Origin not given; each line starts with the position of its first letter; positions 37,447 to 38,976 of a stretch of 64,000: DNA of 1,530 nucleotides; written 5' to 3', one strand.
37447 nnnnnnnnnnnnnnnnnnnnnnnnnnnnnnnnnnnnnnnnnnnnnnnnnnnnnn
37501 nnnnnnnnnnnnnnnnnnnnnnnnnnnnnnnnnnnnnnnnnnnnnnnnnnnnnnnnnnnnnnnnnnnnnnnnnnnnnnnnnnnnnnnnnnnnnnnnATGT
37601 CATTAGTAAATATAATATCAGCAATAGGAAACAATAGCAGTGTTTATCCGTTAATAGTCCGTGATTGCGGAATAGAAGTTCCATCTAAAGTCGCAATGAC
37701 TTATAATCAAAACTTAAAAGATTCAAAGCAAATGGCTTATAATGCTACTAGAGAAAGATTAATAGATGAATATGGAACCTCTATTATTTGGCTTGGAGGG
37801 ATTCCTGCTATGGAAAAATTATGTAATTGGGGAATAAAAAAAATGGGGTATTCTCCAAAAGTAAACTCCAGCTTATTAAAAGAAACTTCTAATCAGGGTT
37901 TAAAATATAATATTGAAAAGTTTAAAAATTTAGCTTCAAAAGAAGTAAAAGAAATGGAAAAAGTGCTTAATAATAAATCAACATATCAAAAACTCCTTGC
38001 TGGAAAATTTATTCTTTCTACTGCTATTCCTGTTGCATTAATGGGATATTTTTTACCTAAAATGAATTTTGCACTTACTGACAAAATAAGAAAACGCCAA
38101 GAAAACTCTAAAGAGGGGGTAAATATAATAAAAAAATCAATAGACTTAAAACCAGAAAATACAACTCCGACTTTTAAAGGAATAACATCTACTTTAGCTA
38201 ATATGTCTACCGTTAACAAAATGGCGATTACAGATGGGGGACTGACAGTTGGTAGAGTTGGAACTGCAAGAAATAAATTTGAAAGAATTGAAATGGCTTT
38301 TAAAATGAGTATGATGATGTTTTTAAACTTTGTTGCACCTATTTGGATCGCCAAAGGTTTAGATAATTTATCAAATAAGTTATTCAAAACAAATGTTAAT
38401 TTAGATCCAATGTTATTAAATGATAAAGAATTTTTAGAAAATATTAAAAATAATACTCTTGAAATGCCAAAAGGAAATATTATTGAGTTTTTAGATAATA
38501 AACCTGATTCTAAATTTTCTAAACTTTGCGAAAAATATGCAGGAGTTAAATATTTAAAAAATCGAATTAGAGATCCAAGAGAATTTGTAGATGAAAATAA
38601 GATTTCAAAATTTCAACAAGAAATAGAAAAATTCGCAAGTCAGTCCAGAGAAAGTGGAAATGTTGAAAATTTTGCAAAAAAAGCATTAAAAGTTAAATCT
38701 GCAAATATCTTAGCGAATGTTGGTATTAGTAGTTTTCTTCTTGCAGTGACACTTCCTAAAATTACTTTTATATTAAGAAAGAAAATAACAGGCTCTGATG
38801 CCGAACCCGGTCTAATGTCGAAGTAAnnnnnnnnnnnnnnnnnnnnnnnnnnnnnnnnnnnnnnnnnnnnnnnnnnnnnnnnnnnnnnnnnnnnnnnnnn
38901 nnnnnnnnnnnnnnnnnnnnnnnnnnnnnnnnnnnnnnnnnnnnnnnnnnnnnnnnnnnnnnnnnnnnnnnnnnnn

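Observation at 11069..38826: Uncharacterised membrane-protein family with two of three paralogs behind amino-acid leader peptides: candidate new amino-acid transporter or response system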

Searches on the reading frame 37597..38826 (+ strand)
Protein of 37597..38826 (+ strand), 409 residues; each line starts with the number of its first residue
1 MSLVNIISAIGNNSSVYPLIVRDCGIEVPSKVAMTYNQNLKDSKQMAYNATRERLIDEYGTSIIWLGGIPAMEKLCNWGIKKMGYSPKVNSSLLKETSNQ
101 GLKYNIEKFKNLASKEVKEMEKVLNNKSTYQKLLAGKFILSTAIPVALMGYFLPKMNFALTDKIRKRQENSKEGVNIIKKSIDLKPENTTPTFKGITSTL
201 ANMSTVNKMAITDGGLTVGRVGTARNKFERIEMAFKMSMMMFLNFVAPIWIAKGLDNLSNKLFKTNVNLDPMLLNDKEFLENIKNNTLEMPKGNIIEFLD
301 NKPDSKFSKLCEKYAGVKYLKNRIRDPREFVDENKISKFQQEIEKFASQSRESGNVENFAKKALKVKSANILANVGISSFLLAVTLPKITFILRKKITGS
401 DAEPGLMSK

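Call 3: search_protein_families(library=pfam, proteins=[window:37597-38826:+], max_evalue=1)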
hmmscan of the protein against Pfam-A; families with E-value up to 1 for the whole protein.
window:37597-38826:+ (409 aa): 1 family
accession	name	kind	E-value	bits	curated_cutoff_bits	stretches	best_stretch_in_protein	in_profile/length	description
PF12507.13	HCMV_UL139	-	0.1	13.6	25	0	357-397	3-45/100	Human Cytomegalovirus UL139 protein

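Call 14: find_homologous_proteins(query=window:37597-38826:+)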
Query window:37597-38826:+ (409 aa): 2594 proteins with E <= 0.001 among 7188 candidates; the best 120 are listed.
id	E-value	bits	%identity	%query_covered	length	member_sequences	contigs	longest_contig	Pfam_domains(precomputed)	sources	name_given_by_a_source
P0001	4.1e-251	850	95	100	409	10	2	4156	-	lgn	-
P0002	4.3e-244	827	93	100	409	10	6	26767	-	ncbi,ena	-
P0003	7.5e-213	725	81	100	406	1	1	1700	-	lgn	-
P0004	5.4e-211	718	81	100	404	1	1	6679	-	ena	-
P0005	2.8e-210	716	81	100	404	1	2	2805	-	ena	-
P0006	4.8e-210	715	81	100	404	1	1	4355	-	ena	-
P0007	1.4e-209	714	81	100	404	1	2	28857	-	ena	-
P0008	3.0e-208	709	79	100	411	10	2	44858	-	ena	-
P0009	4.6e-208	709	80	100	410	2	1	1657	-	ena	-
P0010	1.0e-207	708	78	100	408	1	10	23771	-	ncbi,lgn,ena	-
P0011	2.4e-207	706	79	100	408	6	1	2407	-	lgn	-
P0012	9.0e-207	705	80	100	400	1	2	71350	-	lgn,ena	-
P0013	3.1e-206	703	80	100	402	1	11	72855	-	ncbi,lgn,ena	-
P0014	3.8e-206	703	79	100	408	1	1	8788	-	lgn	-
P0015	5.0e-206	702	79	100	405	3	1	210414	-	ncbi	-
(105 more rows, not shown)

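Call 30: find_related_loci(query=A1, collection=genome_contigs, flank=2500)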
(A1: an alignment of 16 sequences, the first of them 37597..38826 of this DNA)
Query A1 (409 aa) in genome_contigs; peptide patterns used: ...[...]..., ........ (x = any residue, [..] = any of these).
272 stretches matched a pattern; 66 encode a relative of the query (tblastn E <= 1e-3); 64 distinct loci.
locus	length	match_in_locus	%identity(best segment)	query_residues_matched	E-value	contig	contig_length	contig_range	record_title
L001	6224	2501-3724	95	2-409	0e+0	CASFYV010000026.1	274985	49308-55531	uncultured bacterium isolate SI.T5.metabat-bins.52 genome assembly, contig: SI.T5.metabat-bins.52.fa_k141_337082, whole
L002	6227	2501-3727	93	1-409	0e+0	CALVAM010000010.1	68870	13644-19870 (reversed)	MAG: Candidatus Gastranaerophilales bacterium isolate BRZ_DG__bin80 genome assembly, contig: BRZ_DG__NODE_666_length_688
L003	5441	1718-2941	93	2-409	0e+0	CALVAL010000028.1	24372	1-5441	MAG: Candidatus Gastranaerophilales bacterium isolate BRZ_CP__bin4 genome assembly, contig: BRZ_CP__NODE_2817_length_243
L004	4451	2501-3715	78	1-409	0e+0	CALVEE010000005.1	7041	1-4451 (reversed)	MAG: Candidatus Gastranaerophilales bacterium isolate E04__bin302 genome assembly, contig: E04__k127_8767752, whole geno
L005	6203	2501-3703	80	1-407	0e+0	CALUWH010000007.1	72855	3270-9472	MAG: Candidatus Gastranaerophilales bacterium isolate BRZ_CB__bin57 genome assembly, contig: BRZ_CB__NODE_501_length_728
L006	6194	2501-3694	80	1-406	0e+0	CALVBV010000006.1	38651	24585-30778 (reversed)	MAG: Candidatus Gastranaerophilales bacterium isolate BRZ_EM__bin122 genome assembly, contig: BRZ_EM__NODE_1358_length_3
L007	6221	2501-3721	79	1-407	0e+0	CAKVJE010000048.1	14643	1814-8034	MAG: uncultured Candidatus Melainabacteria bacterium isolate REFINED_METABAT215_TOP10_CONTIGS_1500_ASSEMBLY_K77_MERGED__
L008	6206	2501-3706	78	1-407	0e+0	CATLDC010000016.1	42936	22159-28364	MAG TPA_asm: uncultured Candidatus Melainabacteria bacterium isolate MGG12104_1680015460 genome assembly, contig: ERR319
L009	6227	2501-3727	78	1-409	0e+0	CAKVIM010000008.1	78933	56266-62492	MAG: uncultured Candidatus Melainabacteria bacterium isolate REFINED_METABAT215_TOP10_CONTIGS_1500_ASSEMBLY_K77_MERGED__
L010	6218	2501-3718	77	1-407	0e+0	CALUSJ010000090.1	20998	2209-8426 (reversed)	MAG: Candidatus Gastranaerophilales bacterium isolate E05__bin306 genome assembly, contig: E05__k127_9149464, whole geno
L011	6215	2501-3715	77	1-409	0e+0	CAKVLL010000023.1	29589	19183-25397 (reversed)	MAG: uncultured Candidatus Melainabacteria bacterium isolate REFINED_METABAT215_TOP10_CONTIGS_1500_ASSEMBLY_K77_MERGED__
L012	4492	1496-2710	78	11-409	0e+0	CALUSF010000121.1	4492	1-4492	MAG: Candidatus Gastranaerophilales bacterium isolate BRZ_FQ__bin77 genome assembly, contig: BRZ_FQ__NODE_20937_length_4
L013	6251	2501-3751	75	1-409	0e+0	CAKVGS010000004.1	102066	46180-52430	MAG: uncultured Candidatus Melainabacteria bacterium isolate REFINED_METABAT215_TOP10_CONTIGS_1500_ASSEMBLY_K77_MERGED__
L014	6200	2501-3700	78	1-406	0e+0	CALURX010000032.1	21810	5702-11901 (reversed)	MAG: Candidatus Gastranaerophilales bacterium isolate BRZ_KQ__bin27 genome assembly, contig: BRZ_KQ__NODE_4471_length_21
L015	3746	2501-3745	76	1-406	0e+0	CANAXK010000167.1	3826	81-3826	MAG TPA_asm: uncultured bacterium isolate SRR14836532_bin.10_metawrap_v1.3_MAG genome assembly, contig: NODE.5864_length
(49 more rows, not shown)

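Call 35: predict_structure(alignment_id=A3)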
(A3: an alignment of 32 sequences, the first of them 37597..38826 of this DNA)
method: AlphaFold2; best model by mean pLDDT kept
length: 409 residues; sequences in the alignment: 32
mean_pLDDT: 68.5   pTM: 0.52
mean pLDDT of the five models: 68.5, 63.1, 62.8, 55.0, 52.7
residues with pLDDT >= 90: 0; 70-90: 255; 50-70: 99; < 50: 55
segments of 3 or more residues with pLDDT < 50: 1-17, 173-207, 407-409
pLDDT, mean of each block of 10 residues (from residue 1): 39 46 67 72 71 77 74 80 74 57 69 72 77 78 75 78 71 41 30 26 43 66 72 76 70 71 69 79 86 83 85 72 68 78 86 84 77 73 75 71 52
secondary structure, 60 per line:
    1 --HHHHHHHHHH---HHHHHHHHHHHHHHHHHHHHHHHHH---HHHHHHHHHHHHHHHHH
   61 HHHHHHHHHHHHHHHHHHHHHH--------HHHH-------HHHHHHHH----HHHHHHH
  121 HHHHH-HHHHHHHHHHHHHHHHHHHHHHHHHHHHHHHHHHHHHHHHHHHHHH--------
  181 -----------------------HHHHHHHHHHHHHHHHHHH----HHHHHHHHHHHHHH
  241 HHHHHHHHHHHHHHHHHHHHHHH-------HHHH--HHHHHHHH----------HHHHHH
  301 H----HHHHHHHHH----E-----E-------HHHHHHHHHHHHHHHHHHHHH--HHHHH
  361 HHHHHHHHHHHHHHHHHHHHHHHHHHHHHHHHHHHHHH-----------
elements in order: H3-12 H16-40 H44-82 H91-94 H102-109 H114-125 H127-172 H204-222 H227-263 H271-274 H277-284 H295-301 H306-314 H333-353 H356-398

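Call 36: search_protein_representatives(alignment_id=A3)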
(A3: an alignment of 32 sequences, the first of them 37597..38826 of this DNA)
Query: 32 sequences, 483 profile positions. Proteins with E-value up to 0.001 (for the whole library): 682; up to 1e-10: 503; up to 1e-30: 208. The best 150 are listed.
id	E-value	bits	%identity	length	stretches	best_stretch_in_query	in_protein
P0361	8.8e-204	694.4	-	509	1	6-482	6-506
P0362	4.9e-150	517.1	-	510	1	6-481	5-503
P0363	3.1e-148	511.2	-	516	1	4-481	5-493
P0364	5.3e-133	460.9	-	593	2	3-325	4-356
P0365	1.2e-121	423.5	-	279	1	210-482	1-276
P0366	1.9e-120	419.5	-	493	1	164-479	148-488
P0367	1.1e-117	410.4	-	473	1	9-477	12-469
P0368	7.0e-113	394.6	-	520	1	9-481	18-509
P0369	1.5e-112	393.5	-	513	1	7-482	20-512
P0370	1.8e-111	389.9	-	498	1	9-474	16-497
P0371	7.4e-111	387.9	-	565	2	155-477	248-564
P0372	2.8e-108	379.4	-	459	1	23-478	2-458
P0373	9.5e-108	377.7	-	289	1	57-294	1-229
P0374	2.1e-107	376.5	-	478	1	10-480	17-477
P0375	2.6e-107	376.2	-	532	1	4-482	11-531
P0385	3.4e-94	333.0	-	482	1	7-477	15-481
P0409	3.7e-80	286.7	-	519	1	8-475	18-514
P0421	9.8e-74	265.5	-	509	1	6-476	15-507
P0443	8.6e-63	229.4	-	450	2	8-317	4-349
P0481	2.7e-45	171.7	-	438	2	2-247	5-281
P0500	2.7e-41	158.5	-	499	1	6-478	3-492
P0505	9.1e-40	153.5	-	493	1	9-476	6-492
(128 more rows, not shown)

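Call 40: fold_search(model_id=the predicted structure, library=pdb)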
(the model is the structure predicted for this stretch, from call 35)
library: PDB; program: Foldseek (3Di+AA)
matches with E <= 10: 59; with E <= 0.001: 0
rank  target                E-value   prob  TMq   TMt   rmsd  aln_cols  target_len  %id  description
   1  6v9z_A                6.6e-01  0.10  0.14  0.10  28.1       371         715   11  Cryo-EM structure of PCAT1 bound to its CtA peptide substrate (released 2020-01-22)
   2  8iyj_b3               2.2e+00  0.04  0.12  0.13  36.1       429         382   10  Cryo-EM structure of the 48-nm repeat doublet microtubule from mouse sperm (released 2023-07-05)
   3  8qkd                  2.4e+00  0.06  0.12  0.17  24.4       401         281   12  X-ray crystal structure of a de novo designed single-chain parallel coiled-coil alpha-helical barrel with 5 inner helice (released 2024-07-03)
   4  9fqr_EB               2.7e+00  0.04  0.12  0.15  39.9       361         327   13  96-nm repeat of axonemal doublet microtubules from bovine sperm (released 2025-03-26)
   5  8snb_1E               2.7e+00  0.02  0.10  0.10  39.6       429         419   14  atomic model of sea urchin sperm doublet microtubule (48-nm periodicity) (released 2023-06-28)
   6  7rro_F3               2.9e+00  0.04  0.11  0.12  38.8       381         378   12  Structure of the 48-nm repeat doublet microtubule from bovine tracheal cilia (released 2021-10-27)
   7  8snb_8R               2.9e+00  0.03  0.11  0.11  38.0       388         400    8  atomic model of sea urchin sperm doublet microtubule (48-nm periodicity) (released 2023-06-28)
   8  9cpc_3J               3.1e+00  0.03  0.12  0.12  41.5       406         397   14  Atomic model of porcine brain ventricles cilia doublet microtubule (48-nm periodicity) (released 2024-10-23)
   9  8otz_F4               3.3e+00  0.06  0.14  0.15  41.7       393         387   13  48-nm repeat of the native axonemal doublet microtubule from bovine sperm (released 2023-11-22)
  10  9cpb_6B               3.3e+00  0.04  0.12  0.13  40.8       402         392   12  Atomic model of bovine Fallopian tube cilia doublet microtubule (48-nm periodicity) (released 2024-10-30)
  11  8to0_BL               3.7e+00  0.05  0.14  0.14  40.3       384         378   14  48-nm repeating structure of doublets from mouse sperm flagella (released 2023-11-01)
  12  3su8_X                3.7e+00  0.02  0.08  0.07  27.4       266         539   12  Crystal structure of a truncated intracellular domain of Plexin-B1 in complex with Rac1 (released 2011-09-28)
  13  2ch7_A                3.9e+00  0.01  0.07  0.09  58.8       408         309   14  Crystal structure of the cytoplasmic domain of a bacterial chemoreceptor from Thermotoga maritima (released 2006-04-18)
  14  8iyj_V1               4.0e+00  0.03  0.13  0.13  39.1       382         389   10  Cryo-EM structure of the 48-nm repeat doublet microtubule from mouse sperm (released 2023-07-05)
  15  3wmg_A                4.0e+00  0.03  0.13  0.11  28.5       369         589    9  Crystal structure of an inward-facing eukaryotic ABC multidrug transporter G277V/A278V/A279V mutant in complex with an (released 2014-04-30)
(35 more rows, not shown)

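Call 48: search_protein_families(library=ncbifam, proteins=[window:37597-38826:+], max_evalue=1)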
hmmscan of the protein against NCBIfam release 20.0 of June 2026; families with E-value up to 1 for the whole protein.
window:37597-38826:+ (409 aa): 2 families
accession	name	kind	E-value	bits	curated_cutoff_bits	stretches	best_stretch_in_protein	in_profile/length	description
NF047816.1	LIC12231_lipo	equivalog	0.061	13.4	180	1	93-134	17-58/164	LIC12231 family lipoprotein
NF006993.0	PRK09458.1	equivalog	0.11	12.9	90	0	235-251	6-22/75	envelope stress response membrane protein PspB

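Call 49: search_solved_structures(query=A3, max_evalue=1)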
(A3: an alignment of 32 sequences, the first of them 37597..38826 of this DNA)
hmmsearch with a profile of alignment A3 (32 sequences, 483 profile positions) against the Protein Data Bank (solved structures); distinct sequences matched with E-value up to 1: 0.

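Call 80: find_encoding_contigs(protein=P0500, flank=4000, max_places=2)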
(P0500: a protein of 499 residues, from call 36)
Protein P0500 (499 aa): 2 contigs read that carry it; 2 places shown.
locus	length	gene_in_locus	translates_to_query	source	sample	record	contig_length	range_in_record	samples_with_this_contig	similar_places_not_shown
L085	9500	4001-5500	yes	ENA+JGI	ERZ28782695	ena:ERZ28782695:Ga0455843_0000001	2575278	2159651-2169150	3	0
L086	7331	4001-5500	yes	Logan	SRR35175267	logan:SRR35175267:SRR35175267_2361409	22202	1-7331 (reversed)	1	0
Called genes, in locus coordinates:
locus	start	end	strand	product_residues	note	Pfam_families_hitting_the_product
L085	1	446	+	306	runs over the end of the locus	PF00535:Glycos_transf_2, PF10111:Glyco_tranf_2_2, PF13506:Glyco_transf_21 (weak), PF13641:Glyco_tranf_2_3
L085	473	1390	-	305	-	PF00535:Glycos_transf_2, PF13641:Glyco_tranf_2_3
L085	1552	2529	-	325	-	PF01075:Glyco_transf_9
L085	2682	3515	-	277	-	PF23023:Anti-Pycsar_Apyc1 (weak), PF00753:Lactamase_B, PF12706:Lactamase_B_2 (weak)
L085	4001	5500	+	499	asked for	-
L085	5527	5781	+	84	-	-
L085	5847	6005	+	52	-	PF00301:Rubredoxin, PF21349:RUBY_RBDX (faint)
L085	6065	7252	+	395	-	PF00753:Lactamase_B, PF19583:ODP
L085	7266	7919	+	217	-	PF07963:N_methyl (weak)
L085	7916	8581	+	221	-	-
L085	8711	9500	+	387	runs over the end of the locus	PF00465:Fe-ADH, PF13685:Fe-ADH_2 (faint), PF25137:ADH_Fe_C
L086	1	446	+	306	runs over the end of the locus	PF00535:Glycos_transf_2, PF10111:Glyco_tranf_2_2, PF13506:Glyco_transf_21 (weak), PF13641:Glyco_tranf_2_3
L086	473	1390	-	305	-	PF00535:Glycos_transf_2, PF13641:Glyco_tranf_2_3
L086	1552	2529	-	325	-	PF01075:Glyco_transf_9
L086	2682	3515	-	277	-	PF23023:Anti-Pycsar_Apyc1 (weak), PF00753:Lactamase_B, PF12706:Lactamase_B_2 (weak)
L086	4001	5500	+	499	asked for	-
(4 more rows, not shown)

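Call 83: find_encoding_contigs(protein=P0443, flank=1500, max_places=1)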
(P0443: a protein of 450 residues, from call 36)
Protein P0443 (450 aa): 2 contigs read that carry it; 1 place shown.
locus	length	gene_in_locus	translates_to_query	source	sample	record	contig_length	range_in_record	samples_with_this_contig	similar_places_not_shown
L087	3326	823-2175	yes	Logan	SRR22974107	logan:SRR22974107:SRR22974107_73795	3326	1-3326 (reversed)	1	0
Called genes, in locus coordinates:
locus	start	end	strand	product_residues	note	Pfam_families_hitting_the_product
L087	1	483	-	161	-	?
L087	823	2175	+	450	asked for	-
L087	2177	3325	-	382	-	?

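Call 84: find_encoding_contigs(protein=P0481, flank=1500, max_places=1)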
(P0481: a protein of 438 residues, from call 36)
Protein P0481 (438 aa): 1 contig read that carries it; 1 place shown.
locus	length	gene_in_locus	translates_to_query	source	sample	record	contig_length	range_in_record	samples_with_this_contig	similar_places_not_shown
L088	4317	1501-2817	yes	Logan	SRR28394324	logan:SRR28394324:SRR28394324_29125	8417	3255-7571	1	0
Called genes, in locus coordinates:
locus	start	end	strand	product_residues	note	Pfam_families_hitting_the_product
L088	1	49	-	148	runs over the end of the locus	PF03938:OmpH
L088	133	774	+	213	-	PF01553:Acyltransferase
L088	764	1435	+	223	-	PF01553:Acyltransferase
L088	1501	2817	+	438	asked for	-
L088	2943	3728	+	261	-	PF13487:HD_5, PF01966:HD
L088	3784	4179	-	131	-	PF05951:Peptidase_M15_2 (weak), PF08291:Peptidase_M15_3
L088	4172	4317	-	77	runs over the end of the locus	-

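Call 85: find_encoding_contigs(protein=P0385, flank=1500, max_places=1)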
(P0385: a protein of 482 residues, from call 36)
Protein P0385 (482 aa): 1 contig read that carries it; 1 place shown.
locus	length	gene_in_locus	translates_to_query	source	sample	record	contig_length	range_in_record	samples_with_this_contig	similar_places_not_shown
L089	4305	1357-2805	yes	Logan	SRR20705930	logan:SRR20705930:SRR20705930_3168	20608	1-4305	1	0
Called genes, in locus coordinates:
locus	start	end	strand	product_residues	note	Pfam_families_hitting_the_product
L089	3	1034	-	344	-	?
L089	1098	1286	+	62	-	PF01402:RHH_1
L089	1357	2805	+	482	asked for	-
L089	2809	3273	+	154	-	-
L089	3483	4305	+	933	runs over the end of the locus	PF00133:tRNA-synt_1, PF01921:tRNA-synt_1f (faint), PF09334:tRNA-synt_1g, PF13603:tRNA-synt_1_2 (faint), PF09334:tRNA-synt_1g (weak), PF01406:tRNA-synt_1e (weak), PF08264:Anticodon_1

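Call 86: find_encoding_contigs(protein=P0409, flank=1500, max_places=1)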
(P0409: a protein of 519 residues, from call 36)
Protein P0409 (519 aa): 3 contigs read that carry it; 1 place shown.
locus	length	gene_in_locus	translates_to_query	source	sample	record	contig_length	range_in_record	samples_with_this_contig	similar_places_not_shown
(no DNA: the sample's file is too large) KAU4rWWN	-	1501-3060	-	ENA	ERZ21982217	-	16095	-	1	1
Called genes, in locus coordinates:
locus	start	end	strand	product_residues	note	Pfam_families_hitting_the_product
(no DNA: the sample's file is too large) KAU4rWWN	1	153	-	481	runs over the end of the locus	PF00224:PK, PF02887:PK_C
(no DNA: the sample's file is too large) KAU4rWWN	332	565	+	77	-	PF04455:Saccharop_dh_N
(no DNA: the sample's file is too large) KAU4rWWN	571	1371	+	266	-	PF19420:DDAH_eukar, PF02274:ADI (faint)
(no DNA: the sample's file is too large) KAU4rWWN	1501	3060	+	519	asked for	-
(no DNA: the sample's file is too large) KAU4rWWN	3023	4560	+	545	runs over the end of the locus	-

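Call 100: find_encoding_contigs(protein=P0505, flank=1200, max_places=1)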
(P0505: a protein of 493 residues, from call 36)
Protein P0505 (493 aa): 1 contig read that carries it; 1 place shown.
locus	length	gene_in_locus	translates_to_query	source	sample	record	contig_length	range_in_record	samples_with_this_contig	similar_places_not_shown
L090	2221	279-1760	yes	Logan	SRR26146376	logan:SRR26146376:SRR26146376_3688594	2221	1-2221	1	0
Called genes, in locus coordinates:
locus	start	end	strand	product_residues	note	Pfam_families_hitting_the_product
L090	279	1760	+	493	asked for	-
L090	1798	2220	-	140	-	?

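Call 101: find_encoding_contigs(protein=P0421, flank=1200, max_places=1)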
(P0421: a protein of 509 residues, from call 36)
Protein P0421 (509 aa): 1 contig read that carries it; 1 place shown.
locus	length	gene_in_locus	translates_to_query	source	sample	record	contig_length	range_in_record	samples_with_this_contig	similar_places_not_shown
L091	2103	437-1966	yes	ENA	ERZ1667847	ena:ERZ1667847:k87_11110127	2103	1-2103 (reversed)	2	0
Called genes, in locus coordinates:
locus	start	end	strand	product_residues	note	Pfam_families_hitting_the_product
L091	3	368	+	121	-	?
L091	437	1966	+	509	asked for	-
